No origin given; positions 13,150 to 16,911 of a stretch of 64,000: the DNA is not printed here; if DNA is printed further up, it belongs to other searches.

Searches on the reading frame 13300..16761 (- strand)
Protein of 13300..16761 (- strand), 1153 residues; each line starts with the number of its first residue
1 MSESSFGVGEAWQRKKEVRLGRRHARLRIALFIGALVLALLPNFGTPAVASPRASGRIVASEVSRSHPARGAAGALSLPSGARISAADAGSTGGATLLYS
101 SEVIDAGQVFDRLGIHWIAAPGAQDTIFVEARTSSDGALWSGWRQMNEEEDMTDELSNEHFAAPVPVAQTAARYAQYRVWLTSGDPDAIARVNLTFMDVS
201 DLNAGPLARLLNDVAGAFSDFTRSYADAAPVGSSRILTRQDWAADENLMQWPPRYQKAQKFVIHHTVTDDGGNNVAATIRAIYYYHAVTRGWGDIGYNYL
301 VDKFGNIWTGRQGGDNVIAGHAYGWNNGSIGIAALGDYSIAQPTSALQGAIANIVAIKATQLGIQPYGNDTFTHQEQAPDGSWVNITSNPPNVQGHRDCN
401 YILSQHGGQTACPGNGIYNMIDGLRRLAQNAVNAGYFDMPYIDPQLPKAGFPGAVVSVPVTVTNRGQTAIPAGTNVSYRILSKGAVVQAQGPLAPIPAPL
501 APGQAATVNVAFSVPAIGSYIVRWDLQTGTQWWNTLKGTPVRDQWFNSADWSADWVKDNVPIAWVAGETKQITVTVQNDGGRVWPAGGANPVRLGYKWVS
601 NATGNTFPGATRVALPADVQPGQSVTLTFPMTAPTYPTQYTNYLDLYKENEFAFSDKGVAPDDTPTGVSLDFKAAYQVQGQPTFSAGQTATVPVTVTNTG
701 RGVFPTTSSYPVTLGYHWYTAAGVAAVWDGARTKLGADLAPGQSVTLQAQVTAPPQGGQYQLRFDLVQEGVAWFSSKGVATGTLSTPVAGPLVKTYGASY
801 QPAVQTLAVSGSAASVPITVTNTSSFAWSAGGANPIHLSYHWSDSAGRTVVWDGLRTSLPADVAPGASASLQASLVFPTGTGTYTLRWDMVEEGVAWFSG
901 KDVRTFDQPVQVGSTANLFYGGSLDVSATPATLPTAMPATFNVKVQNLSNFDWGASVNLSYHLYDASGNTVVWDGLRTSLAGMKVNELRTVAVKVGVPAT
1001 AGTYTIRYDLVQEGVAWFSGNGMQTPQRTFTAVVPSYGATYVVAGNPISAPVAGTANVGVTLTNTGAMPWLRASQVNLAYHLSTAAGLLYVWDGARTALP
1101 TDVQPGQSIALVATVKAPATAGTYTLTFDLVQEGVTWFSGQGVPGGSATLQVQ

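Call 68: search_protein_families(library=pfam, proteins=[window:13300-16761:-], max_evalue=0.01)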
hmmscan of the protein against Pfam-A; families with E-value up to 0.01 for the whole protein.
window:13300-16761:- (1153 aa): 8 families
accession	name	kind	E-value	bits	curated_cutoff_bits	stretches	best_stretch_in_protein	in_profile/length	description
PF16158.11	N_BRCA1_IG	-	4.9e-26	91.8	28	2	572-656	16-100/108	Ig-like domain from next to BRCA1 gene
PF01510.30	Amidase_2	-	8.7e-13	49.2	26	1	256-415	3-131/131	N-acetylmuramoyl-L-alanine amidase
PF16353.11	LacZ_4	-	2.6e-09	37.7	27.3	0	460-517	1-54/87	Beta-galactosidase, domain 4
PF07705.17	CARDB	-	7.7e-08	32.9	22.7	0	446-521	11-78/101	CARDB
PF04234.18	CopC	-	4.1e-06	28.1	23.3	0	932-1012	17-78/92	CopC domain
PF10633.15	NPCBM_assoc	-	0.00024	21.7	24.4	0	732-765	39-74/78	NPCBM-associated, NEW3 domain of alpha-galactosidase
PF13742.12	tRNA_anti_2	-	0.0017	18.9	27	0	725-765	52-92/95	OB-fold nucleic acid binding domain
PF25560.1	DUF7932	-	0.0062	17.4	27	0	1060-1117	29-83/130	Domain of unknown function (DUF7932)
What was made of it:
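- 12179..16761 (-): Conserved upstream neighbours: a Kelch beta-propeller protein (12179..13321) and a 1,153-aa Amidase_2 protein with NBR1-like Ig repeats (13300..16761). Pfam (call 68).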
